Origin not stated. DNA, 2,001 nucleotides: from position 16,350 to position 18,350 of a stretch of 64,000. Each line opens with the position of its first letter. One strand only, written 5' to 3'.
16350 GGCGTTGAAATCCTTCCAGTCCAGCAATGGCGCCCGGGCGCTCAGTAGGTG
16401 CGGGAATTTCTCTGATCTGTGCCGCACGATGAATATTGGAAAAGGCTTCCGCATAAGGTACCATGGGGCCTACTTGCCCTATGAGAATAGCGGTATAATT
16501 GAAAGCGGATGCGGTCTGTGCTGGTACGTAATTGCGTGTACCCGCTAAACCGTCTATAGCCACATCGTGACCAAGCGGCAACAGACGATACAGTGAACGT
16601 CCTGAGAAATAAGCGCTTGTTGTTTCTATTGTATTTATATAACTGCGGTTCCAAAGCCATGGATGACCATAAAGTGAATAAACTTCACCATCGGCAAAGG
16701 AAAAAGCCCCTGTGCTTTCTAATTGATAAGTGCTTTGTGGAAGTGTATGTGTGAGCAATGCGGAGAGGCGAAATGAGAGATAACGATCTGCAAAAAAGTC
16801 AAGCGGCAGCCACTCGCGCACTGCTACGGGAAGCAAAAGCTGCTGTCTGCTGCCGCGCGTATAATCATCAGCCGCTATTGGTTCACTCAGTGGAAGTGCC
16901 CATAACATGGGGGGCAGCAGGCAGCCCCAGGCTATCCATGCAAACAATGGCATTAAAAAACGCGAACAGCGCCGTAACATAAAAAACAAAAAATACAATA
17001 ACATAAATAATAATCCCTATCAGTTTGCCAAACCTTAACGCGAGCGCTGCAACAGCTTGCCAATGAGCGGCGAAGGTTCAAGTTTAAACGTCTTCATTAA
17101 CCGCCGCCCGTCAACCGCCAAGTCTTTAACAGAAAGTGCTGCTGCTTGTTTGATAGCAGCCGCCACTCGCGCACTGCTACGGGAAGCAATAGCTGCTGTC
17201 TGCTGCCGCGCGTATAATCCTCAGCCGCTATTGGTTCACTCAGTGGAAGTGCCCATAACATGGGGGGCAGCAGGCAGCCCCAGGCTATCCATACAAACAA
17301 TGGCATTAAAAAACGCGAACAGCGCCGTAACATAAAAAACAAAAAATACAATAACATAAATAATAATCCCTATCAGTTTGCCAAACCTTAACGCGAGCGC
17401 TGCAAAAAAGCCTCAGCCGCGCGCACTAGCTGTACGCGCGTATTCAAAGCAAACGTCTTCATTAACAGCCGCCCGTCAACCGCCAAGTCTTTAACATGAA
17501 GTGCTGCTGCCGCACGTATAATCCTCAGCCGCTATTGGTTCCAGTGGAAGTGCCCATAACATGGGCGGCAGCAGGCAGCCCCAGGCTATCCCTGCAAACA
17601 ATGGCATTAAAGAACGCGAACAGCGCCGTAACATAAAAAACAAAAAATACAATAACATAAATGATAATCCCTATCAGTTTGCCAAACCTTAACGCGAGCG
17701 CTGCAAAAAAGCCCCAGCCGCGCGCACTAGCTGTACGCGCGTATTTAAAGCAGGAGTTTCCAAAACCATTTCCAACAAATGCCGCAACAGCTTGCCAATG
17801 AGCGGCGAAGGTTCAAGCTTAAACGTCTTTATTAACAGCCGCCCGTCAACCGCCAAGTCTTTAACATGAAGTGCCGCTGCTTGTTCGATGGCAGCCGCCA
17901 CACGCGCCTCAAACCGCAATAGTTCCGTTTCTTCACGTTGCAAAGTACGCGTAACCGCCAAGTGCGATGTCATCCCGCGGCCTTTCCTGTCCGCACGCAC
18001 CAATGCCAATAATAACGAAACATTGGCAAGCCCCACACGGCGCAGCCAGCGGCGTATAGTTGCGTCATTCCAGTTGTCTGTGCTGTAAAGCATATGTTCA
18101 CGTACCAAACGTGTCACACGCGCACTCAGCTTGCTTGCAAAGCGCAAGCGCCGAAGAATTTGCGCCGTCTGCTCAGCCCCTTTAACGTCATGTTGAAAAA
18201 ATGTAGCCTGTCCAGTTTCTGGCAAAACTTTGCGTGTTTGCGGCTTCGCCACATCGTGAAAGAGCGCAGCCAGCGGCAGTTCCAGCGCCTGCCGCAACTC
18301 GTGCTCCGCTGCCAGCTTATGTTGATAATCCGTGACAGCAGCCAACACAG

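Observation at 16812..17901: Triplicated cca / OM-protein junction creates two decoy signal-peptide ORFs and pushes the genes 684 bp apart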

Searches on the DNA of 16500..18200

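Call 71: search_rna_families(source=window, start=16500, end=18200, threshold=evalue, max_evalue=1)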
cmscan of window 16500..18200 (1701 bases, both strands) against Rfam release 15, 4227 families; matches with E-value up to 1: 1.
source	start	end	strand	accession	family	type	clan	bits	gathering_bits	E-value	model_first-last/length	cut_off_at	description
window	16694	16720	-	RF00489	ctRNA_p42d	Gene; antisense;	-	18.8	50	0.79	1-46/46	no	ctRNA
